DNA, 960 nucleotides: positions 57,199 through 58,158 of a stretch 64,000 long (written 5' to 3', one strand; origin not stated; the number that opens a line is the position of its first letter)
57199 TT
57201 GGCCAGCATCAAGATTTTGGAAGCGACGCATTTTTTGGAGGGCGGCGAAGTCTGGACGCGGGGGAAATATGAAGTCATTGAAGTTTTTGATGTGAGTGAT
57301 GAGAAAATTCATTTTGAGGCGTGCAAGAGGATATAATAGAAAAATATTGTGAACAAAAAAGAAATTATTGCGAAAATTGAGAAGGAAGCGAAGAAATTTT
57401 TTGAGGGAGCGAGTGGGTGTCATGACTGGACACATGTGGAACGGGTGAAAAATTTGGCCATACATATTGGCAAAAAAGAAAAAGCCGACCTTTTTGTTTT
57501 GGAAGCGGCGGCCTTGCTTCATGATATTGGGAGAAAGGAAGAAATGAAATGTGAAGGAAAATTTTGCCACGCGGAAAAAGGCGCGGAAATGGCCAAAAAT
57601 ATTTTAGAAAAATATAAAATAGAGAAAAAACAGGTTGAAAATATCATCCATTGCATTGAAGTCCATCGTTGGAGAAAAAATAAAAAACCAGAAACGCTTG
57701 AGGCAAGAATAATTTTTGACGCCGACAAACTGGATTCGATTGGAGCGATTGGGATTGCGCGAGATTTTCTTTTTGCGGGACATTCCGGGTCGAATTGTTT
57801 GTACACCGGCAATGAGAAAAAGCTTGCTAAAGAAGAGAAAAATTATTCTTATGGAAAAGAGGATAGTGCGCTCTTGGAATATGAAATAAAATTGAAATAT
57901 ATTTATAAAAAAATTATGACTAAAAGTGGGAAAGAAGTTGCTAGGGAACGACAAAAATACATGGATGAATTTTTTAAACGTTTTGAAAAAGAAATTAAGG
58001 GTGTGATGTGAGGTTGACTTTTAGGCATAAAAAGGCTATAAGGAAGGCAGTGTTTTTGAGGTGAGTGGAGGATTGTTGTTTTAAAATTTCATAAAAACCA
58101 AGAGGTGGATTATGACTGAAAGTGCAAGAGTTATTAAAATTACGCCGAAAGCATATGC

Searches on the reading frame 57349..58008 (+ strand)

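Call 29: search_protein_families(library=pfam, max_evalue=0.0001, proteins=[window:57349-58008:+])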
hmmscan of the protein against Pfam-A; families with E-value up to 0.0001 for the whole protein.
window:57349-58008:+ (220 aa): 1 family
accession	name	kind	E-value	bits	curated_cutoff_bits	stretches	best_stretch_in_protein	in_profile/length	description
PF01966.28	HD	-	2.1e-14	54.2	22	1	27-129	2-114/116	HD domain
